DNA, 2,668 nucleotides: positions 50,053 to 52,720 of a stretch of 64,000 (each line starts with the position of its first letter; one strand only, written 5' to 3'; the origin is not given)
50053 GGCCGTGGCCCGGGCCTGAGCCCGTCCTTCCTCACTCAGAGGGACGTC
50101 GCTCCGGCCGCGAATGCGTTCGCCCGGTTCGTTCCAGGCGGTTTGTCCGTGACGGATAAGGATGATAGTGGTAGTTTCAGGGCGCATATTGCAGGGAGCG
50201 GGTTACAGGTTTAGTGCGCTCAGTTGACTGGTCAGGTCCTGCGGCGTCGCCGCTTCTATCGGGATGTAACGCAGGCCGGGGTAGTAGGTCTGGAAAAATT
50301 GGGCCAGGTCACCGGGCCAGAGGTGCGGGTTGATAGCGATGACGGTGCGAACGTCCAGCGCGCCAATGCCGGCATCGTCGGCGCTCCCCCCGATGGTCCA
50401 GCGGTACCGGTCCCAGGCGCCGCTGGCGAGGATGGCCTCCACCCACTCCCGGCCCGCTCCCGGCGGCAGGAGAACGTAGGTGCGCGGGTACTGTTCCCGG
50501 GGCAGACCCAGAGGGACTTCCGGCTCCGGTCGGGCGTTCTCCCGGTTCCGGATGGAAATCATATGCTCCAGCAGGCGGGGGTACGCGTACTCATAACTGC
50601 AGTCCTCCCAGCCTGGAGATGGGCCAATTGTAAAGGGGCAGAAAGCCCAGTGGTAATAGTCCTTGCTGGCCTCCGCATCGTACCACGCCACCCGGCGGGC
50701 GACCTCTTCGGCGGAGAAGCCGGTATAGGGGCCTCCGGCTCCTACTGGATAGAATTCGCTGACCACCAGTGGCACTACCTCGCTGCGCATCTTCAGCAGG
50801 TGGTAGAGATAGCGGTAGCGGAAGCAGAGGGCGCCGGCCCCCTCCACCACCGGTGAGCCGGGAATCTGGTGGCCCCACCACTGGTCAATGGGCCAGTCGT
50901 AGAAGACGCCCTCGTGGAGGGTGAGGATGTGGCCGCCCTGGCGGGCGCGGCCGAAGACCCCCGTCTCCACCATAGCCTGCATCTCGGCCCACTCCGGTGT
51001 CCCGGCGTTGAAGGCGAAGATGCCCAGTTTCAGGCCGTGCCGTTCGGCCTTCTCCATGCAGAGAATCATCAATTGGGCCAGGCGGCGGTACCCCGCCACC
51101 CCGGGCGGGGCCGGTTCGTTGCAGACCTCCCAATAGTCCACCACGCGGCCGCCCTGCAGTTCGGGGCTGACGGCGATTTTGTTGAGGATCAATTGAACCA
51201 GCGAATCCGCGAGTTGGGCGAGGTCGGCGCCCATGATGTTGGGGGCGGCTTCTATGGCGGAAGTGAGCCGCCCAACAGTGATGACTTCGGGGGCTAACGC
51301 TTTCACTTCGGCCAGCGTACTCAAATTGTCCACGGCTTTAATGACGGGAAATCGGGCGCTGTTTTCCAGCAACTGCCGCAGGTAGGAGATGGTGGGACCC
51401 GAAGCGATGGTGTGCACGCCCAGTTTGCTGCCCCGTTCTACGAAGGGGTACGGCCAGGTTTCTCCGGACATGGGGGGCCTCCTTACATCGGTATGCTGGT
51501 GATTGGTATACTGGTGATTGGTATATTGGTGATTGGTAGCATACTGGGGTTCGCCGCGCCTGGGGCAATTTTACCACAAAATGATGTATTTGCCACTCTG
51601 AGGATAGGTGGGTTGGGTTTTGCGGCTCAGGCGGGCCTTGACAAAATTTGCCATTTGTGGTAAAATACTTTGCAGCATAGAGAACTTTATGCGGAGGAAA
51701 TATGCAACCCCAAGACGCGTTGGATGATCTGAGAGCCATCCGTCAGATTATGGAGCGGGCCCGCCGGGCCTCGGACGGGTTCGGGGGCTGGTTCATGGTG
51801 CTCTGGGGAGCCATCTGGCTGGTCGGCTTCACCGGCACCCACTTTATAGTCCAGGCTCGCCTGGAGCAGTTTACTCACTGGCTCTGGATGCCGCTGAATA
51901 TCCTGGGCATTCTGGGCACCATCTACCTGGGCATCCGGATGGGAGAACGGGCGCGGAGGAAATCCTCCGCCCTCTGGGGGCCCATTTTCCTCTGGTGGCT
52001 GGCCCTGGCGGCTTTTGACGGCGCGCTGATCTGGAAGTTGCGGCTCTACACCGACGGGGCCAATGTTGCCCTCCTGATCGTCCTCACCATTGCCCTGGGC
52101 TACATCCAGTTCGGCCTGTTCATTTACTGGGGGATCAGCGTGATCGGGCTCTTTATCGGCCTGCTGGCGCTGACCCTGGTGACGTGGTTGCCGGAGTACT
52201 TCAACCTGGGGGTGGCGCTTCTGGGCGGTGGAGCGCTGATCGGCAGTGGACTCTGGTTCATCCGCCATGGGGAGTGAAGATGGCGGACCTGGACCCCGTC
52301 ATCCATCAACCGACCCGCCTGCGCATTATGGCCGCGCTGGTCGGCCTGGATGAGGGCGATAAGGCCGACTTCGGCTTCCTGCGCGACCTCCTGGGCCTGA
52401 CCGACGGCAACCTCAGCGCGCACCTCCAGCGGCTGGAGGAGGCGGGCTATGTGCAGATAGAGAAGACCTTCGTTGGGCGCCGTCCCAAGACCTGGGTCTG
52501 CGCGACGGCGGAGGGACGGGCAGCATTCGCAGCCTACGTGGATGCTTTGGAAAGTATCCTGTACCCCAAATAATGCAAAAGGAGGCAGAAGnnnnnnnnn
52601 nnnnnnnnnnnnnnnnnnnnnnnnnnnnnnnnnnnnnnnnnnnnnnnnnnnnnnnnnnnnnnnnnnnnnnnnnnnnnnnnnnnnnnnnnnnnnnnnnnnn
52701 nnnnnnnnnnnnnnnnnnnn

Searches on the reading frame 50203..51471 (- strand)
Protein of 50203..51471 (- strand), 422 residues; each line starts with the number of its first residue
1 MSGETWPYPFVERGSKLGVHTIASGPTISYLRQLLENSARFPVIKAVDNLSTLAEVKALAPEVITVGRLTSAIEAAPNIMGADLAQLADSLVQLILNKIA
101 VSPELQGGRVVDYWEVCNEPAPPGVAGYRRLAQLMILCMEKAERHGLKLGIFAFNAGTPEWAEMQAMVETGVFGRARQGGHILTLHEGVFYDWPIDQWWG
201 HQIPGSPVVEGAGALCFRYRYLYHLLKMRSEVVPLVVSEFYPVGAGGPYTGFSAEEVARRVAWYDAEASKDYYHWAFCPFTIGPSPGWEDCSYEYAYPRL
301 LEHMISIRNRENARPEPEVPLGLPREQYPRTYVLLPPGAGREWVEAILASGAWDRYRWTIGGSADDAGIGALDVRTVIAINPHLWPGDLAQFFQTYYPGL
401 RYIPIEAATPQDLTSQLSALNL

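Call 7: search_protein_families(library=pfam, proteins=[window:50203-51471:-], max_evalue=0.01)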
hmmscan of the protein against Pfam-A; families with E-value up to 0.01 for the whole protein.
window:50203-51471:- (422 aa): 0 families

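Call 13: find_homologous_proteins(query=window:50203-51471:-)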
Query window:50203-51471:- (422 aa): 459 proteins with E <= 0.001 among 8000 candidates; the best 120 are listed.
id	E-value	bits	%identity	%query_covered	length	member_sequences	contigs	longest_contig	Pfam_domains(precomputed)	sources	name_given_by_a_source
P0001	3.2e-272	921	93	100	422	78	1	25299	-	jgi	jgi:hypothetical protein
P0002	2.0e-254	862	87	100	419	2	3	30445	-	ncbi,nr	ncbi:MAG: hypothetical protein RMK65_02050 [Anaerolineae bacterium]|nr:hypothetical protein [Anaerol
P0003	6.0e-249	844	86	100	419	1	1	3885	-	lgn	-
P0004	1.5e-247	839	86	100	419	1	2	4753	-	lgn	-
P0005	6.1e-247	837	86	100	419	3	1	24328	-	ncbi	-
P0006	6.2e-247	837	83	100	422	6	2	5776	-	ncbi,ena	-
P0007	2.3e-246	836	83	100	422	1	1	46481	-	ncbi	-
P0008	7.4e-242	821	84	100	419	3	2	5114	-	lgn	-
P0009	2.0e-240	816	84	100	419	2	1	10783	-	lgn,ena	-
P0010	7.9e-234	794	80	100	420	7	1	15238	-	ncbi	ncbi:MAG: hypothetical protein ACUVR6_05500 [Anaerolineae bacterium]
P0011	6.9e-232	788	81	100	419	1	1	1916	-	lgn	-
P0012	6.0e-229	778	79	100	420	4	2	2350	-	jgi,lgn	jgi:hypothetical protein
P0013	1.0e-214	731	75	100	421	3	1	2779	-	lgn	-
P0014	7.7e-169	580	61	99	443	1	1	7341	-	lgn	-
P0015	1.0e-161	557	60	99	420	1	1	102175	-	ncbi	-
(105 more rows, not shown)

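Call 14: find_encoding_contigs(protein=P0001, flank=10000, max_places=2)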
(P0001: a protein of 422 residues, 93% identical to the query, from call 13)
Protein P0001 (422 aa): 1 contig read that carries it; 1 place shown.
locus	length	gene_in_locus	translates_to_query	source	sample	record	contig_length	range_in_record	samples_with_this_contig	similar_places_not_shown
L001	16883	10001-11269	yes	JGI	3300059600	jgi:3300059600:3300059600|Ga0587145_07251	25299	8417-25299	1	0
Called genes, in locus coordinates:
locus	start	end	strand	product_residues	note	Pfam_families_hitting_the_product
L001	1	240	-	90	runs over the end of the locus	-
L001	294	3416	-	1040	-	PF16158:N_BRCA1_IG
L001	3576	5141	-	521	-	PF01476:LysM, PF17210:SdrD_B (weak)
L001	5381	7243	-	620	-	PF13231:PMT_2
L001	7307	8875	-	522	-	PF16158:N_BRCA1_IG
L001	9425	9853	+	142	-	PF10604:Polyketide_cyc2, PF03364:Polyketide_cyc, PF08327:AHSA1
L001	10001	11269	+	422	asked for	-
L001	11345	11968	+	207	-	PF00300:His_Phos_1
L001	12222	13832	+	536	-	PF04055:Radical_SAM, PF16199:Radical_SAM_C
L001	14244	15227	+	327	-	PF00496:SBP_bac_5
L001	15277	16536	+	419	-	-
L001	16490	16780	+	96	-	-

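Call 15: find_encoding_contigs(protein=P0002, flank=10000, max_places=2)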
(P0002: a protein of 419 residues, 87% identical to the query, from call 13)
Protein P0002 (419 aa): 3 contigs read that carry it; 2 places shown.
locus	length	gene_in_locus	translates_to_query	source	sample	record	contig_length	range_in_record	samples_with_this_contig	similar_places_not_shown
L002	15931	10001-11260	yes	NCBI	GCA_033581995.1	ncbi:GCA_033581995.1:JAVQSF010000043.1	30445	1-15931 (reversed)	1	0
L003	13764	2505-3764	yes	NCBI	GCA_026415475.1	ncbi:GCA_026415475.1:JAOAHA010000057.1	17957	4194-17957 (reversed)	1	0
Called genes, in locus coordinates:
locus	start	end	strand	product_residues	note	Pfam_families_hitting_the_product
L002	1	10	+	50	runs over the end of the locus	-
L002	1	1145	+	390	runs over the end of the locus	PF04015:DUF362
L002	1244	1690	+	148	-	-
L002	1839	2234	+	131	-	-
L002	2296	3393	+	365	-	PF00155:Aminotran_1_2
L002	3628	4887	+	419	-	PF08323:Glyco_transf_5 (faint), PF20706:GT4-conflict, PF13439:Glyco_transf_4, PF13579:Glyco_trans_4_4, PF00534:Glycos_transf_1, PF13692:Glyco_trans_1_4, PF13524:Glyco_trans_1_2 (weak)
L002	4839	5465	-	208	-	PF22790:YkoP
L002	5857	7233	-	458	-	PF00071:Ras (faint), PF00350:Dynamin_N (faint), PF01926:MMR_HSR1, PF02421:FeoB_N, PF00009:GTP_EFTU, PF01926:MMR_HSR1, PF02421:FeoB_N, PF14714:KH_dom-like, +3 more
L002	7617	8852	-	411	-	PF07949:YbbR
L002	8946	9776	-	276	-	PF19293:CdaA_N, PF02457:DAC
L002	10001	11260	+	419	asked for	-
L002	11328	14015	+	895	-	PF03699:UPF0182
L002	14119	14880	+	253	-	PF09419:PGP_phosphatase (faint), PF00702:Hydrolase, PF13419:HAD_2, PF13242:Hydrolase_like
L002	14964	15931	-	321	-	PF02347:GDC-P (weak), PF21478:GcvP2_C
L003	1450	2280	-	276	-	PF19293:CdaA_N, PF02457:DAC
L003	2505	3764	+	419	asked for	-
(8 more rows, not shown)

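Call 16: find_encoding_contigs(protein=P0007, flank=10000, max_places=2)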
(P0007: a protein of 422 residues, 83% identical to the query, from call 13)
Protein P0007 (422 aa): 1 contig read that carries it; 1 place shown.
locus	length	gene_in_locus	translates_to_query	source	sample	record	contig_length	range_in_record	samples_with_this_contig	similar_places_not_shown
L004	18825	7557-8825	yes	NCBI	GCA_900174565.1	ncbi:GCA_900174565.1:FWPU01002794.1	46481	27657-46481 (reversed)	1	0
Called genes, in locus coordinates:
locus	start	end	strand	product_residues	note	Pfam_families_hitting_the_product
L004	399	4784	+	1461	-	-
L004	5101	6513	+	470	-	PF13173:AAA_14, PF13635:DUF4143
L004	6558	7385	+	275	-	PF24517:CBM96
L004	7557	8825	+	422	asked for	-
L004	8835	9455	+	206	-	PF00300:His_Phos_1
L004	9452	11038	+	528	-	PF04055:Radical_SAM, PF16199:Radical_SAM_C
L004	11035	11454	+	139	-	PF01894:YjbQ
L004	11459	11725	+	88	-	PF26604:CBU_0592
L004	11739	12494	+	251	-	PF13641:Glyco_tranf_2_3 (faint), PF00535:Glycos_transf_2, PF10111:Glyco_tranf_2_2 (weak)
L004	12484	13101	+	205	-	PF01351:RNase_HII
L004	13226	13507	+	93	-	-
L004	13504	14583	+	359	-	PF13433:Peripla_BP_5, PF13458:Peripla_BP_6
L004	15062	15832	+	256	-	PF00149:Metallophos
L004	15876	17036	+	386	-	PF00291:PALP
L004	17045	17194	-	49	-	-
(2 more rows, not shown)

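Call 17: find_encoding_contigs(protein=P0010, flank=10000, max_places=2)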
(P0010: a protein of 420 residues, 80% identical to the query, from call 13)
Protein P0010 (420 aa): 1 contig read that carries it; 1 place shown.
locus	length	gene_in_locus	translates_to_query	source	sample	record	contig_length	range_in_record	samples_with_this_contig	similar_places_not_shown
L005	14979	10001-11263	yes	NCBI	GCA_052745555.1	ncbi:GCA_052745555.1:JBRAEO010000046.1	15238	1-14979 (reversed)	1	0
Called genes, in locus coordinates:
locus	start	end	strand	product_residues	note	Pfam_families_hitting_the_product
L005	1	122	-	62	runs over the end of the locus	-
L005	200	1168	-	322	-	PF13424:TPR_12 (faint), PF23300:HEAT_Nup120 (faint), PF00515:TPR_1 (faint), PF07719:TPR_2 (faint), PF13414:TPR_11 (faint), PF13428:TPR_14 (faint), PF13432:TPR_16 (faint), PF23914:TPR_CcmH_CycH (faint), +1 more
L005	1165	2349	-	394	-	PF00155:Aminotran_1_2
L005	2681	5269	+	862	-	PF02861:Clp_N, PF23569:NBD_SMAX1, PF00004:AAA, PF17871:AAA_lid_9, PF00004:AAA, PF07724:AAA_2, PF07728:AAA_5, PF10431:ClpB_D2-small, +8 more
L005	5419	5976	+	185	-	PF01661:Macro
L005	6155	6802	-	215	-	PF00072:Response_reg, PF12840:HTH_20 (faint), PF00196:GerE, PF04545:Sigma70_r4, PF08281:Sigma70_r4_2, PF13384:HTH_23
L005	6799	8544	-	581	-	PF05226:CHASE2, PF00211:Guanylate_cyc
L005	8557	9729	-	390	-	PF02163:Peptidase_M50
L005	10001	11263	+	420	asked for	-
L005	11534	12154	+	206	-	PF00300:His_Phos_1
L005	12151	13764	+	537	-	PF04055:Radical_SAM, PF16199:Radical_SAM_C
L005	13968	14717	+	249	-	-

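Call 37: find_related_loci(query=window:50203-51471:-, collection=metagenome_contigs, flank=5000)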
Query window:50203-51471:- (422 aa) in metagenome_contigs; peptide patterns used: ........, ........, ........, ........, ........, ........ (x = any residue, [..] = any of these).
37 stretches matched a pattern; 17 encode a relative of the query (tblastn E <= 1e-3); 16 distinct loci.
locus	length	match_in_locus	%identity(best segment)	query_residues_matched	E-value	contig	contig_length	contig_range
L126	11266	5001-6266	93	1-422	0e+0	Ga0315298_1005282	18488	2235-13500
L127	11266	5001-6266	93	1-422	0e+0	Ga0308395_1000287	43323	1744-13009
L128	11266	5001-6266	91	1-422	0e+0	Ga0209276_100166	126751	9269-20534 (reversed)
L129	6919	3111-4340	91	1-412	0e+0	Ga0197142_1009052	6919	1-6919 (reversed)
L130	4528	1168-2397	91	1-412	0e+0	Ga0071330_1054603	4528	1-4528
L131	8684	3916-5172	86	1-422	0e+0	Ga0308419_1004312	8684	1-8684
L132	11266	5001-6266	83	1-422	0e+0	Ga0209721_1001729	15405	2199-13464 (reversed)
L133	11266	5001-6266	83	1-422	0e+0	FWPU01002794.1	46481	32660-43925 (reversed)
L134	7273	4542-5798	80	1-422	0e+0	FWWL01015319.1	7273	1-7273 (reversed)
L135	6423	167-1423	79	1-422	0e+0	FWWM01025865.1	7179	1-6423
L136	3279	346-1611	93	1-422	0e+0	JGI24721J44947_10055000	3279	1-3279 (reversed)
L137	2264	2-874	83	129-422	1e-176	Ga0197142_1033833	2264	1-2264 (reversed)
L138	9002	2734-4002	53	6-420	4e-140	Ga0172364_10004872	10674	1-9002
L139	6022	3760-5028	53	6-420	1e-140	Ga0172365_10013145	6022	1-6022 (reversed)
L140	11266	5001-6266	92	1-422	0e+0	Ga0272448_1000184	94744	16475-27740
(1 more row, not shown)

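Call 44: search_solved_structures(query=window:50203-51471:-, max_evalue=1)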
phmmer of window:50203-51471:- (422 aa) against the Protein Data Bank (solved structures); distinct sequences matched with E-value up to 1: 35.
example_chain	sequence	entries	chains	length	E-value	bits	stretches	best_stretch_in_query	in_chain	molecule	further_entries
8c5h_N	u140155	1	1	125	0.012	17.4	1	321-368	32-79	NbSyt1 nanobody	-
6i6j_C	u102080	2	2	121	0.014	17.2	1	322-364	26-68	Sybody | Synthetic nanobody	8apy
7rxc_N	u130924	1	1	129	0.017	17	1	322-364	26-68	Nb_KR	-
7mfu_B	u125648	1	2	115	0.02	16.7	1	324-403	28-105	Synthetic Nanobody #14 (Sb14)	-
8dg9_H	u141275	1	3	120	0.026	16.3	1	322-362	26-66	mAb MxR Heavy Chain, VH region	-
9b7r_H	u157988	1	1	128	0.046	15.5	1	322-363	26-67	Fab3-1 heavy chain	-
8p89_C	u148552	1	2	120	0.047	15.5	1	320-362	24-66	Nanobody B5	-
21tv_A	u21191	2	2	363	0.047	15.5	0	327-364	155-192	Ozoralizumab (OZR) | anti-TNF-alpha nanobodies, TNF30, derived from Ozoralizumab (OZR)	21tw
6zbv_B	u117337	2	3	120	0.055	15.3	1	322-364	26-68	Sybody Sb_GlyT1#7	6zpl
7a25_D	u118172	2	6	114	0.074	14.8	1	322-371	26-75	Sybody 23 | Neutralising sybody (Sb23)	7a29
5w3e_E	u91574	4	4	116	0.079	14.7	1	326-355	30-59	C5 antibody variable heavy domain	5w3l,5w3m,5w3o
9wpi_B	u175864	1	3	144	0.11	14.2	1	322-402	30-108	Sb32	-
8d3a_H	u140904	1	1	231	0.16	13.8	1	323-362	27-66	DH475 Fab heavy chain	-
8y9u_B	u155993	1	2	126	0.16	13.7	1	328-362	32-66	nanobody MY6323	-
9hjk_B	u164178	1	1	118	0.18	13.5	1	322-369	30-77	SybB5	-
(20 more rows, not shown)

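Call 45: search_protein_families(library=pfam, proteins=[window:50203-51471:-], max_evalue=10)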
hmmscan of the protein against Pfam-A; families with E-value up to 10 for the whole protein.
window:50203-51471:- (422 aa): 0 families

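Call 52: find_encoding_contigs(protein=window:50203-51471:-, flank=6000, max_places=10)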
Protein window:50203-51471:- (422 aa): 1 contig read that carries it; 1 place shown.
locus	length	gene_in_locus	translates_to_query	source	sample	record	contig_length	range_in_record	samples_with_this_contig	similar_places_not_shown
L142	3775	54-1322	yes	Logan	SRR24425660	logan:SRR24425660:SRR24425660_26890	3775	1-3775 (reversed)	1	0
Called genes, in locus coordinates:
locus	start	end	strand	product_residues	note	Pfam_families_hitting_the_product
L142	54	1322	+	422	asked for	-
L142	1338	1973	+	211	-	PF00300:His_Phos_1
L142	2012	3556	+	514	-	PF04055:Radical_SAM, PF16199:Radical_SAM_C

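Call 57: predict_structure(alignment_id=A1)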
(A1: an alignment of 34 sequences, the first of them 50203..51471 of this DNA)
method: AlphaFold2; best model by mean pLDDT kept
length: 422 residues; sequences in the alignment: 34
mean_pLDDT: 91.1   pTM: 0.75
mean pLDDT of the five models: 91.1, 90.3, 90.2, 87.1, 87.0
residues with pLDDT >= 90: 324; 70-90: 75; 50-70: 18; < 50: 5
segments of 3 or more residues with pLDDT < 50: 1-3
pLDDT, mean of each block of 10 residues (from residue 1): 67 97 91 98 96 94 96 92 97 96 86 96 96 99 97 94 98 97 94 92 95 95 95 97 70 92 98 96 81 93 98 76 64 92 92 81 83 86 94 91 96 93 78
secondary structure, 60 per line:
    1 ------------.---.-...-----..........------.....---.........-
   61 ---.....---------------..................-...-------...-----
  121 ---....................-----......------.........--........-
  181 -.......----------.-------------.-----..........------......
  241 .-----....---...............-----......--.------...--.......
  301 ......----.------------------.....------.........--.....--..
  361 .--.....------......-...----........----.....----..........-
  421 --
elements in order: E19-21 H27-36 E43-47 H51-59 E64-68 H84-101 E113-115 H124-143 E149-154 H161-169 H172-179 E182-188 H219-228 E235-241 H247-250 H254-268 E274-279 H294-306 E330-334 H341-349 H352-356 E359-361 H364-368 E375-380 H389-396 E401-405 H410-419

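Call 60: fold_search(model_id=the predicted structure, library=pdb)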
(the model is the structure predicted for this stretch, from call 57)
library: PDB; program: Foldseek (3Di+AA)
matches with E <= 10: 1484; with E <= 0.001: 108
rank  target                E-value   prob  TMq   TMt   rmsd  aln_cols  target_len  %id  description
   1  2whj                  1.6e-06  1.00  0.38  0.49   7.9       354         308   14  Understanding how diverse mannanases recognise heterogeneous substrates (released 2009-05-26)
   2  6uav                  4.9e-06  1.00  0.33  0.49   8.0       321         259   17  Crystal structure of a GH128 (subgroup II) endo-beta-1,3-glucanase from Pseudomonas viridiflava (PvGH128_II) (released 2020-05-20)
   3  1bqc                  6.6e-06  1.00  0.37  0.47   7.4       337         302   12  BETA-MANNANASE FROM THERMOMONOSPORA FUSCA (released 1999-08-13)
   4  5gnz_C                9.4e-06  1.00  0.35  0.33  10.1       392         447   12  The M3 mutant structure of Bgl6 (released 2017-04-12)
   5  5gnz_A                1.2e-05  1.00  0.35  0.33  10.3       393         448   11  The M3 mutant structure of Bgl6 (released 2017-04-12)
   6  6d2w_B                1.4e-05  1.00  0.38  0.26   8.9       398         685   13  Crystal structure of Prevotella bryantii endo-beta-mannanase/endo-beta-glucanase PbGH26A-GH5A (released 2019-10-16)
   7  7dz3_A                1.6e-05  1.00  0.35  0.47   7.3       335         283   15  Crystal structures of D-allulose 3-epimerase with D-fructose from Sinorhizobium fredii (released 2022-08-03)
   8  3man_A                2.2e-05  1.00  0.38  0.50   6.9       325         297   14  MANNOHEXAOSE COMPLEX OF THERMOMONOSPORA FUSCA BETA-MANNANASE (released 1999-08-13)
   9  5gny_A                2.5e-05  1.00  0.34  0.32  10.1       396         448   11  The structure of WT Bgl6 (released 2017-04-12)
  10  5i77                  3.0e-05  1.00  0.39  0.50   7.9       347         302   11  Crystal structure of a beta-1,4-endoglucanase from Aspergillus niger (released 2016-12-21)
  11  4jhz_A                3.3e-05  1.00  0.38  0.29   7.7       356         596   11  Structure of E. coli beta-Glucuronidase bound with a novel, potent inhibitor 2-[4-(1,3-benzodioxol-5-ylmethyl)piperazi (released 2013-08-28)
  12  5i78_A                4.0e-05  1.00  0.39  0.51   8.3       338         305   10  Crystal structure of a beta-1,4-endoglucanase from Aspergillus niger (released 2016-12-21)
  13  5gnz_J                4.5e-05  1.00  0.34  0.33  10.0       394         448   12  The M3 mutant structure of Bgl6 (released 2017-04-12)
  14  8f6n_B                4.5e-05  0.99  0.29  0.14  20.7       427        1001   10  Dihydropyrimidine Dehydrogenase (DPD) C671S Mutant Soaked with Thymine Quasi-Anaerobically (released 2023-02-01)
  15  5i79_A                5.4e-05  1.00  0.39  0.51   8.0       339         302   12  Crystal structure of a beta-1,4-endoglucanase mutant from Aspergillus niger in complex with sugar (released 2016-12-21)
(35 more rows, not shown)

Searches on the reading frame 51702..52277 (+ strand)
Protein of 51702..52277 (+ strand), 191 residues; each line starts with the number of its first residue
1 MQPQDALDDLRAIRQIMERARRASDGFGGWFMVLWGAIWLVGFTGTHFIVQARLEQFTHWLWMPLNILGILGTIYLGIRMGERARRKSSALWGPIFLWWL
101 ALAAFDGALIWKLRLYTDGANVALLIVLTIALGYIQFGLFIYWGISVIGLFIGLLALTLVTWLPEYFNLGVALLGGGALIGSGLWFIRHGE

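Call 7: search_protein_families(library=pfam, proteins=[window:51702-52277:+], max_evalue=0.01)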
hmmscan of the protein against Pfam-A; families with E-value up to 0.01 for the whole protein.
window:51702-52277:+ (191 aa): 0 families

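Call 45: search_protein_families(library=pfam, proteins=[window:51702-52277:+], max_evalue=10)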
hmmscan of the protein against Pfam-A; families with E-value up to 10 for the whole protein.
window:51702-52277:+ (191 aa): 1 family
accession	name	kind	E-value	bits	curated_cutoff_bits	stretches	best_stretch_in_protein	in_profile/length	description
PF15055.12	DMAC1_Dmo2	-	0.16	12.6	27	1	173-190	7-24/47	DMAC1/Dmo2-like domain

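Call 74: find_encoding_contigs(protein=window:51702-52277:+, flank=3000, max_places=10)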
Protein window:51702-52277:+ (191 aa): 1 contig read that carries it; 1 place shown.
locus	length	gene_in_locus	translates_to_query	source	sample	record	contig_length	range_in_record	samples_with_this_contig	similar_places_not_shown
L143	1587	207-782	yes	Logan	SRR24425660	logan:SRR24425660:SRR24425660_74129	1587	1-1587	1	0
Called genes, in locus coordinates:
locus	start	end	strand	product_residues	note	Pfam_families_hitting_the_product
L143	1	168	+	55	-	?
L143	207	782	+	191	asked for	-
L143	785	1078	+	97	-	PF12840:HTH_20 (weak), PF01022:HTH_5 (weak), PF12802:MarR_2 (faint), PF13601:HTH_34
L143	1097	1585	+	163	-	?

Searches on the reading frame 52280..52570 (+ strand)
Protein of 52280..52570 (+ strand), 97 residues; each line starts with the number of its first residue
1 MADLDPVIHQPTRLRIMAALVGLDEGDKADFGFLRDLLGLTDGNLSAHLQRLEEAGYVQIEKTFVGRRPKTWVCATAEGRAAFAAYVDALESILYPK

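Call 77: search_protein_families(library=pfam, proteins=[window:52280-52570:+], max_evalue=0.01)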
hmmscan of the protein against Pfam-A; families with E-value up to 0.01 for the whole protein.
window:52280-52570:+ (97 aa): 7 families
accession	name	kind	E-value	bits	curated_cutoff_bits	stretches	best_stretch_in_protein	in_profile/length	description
PF13601.12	HTH_34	-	1.9e-27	95.7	27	1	13-94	2-80/80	Winged helix DNA-binding domain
PF01022.26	HTH_5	-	1e-06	29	22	1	11-59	2-46/47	Bacterial regulatory protein, arsR family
PF12840.13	HTH_20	-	5.9e-06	26.6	27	1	9-56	3-46/51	Helix-turn-helix domain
PF12802.13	MarR_2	-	1e-05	26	27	1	11-61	5-53/61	MarR family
PF13412.12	HTH_24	-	0.00023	21.1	21.9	1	36-59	25-48/48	Winged helix-turn-helix DNA-binding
PF24038.1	DUF7347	-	0.0033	18.1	27.6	1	8-55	8-55/77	Domain of unknown function (DUF7347)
PF22665.2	DUF6293_C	-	0.0081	17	27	0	47-85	66-100/101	DUF6293 C-terminal winged helix domain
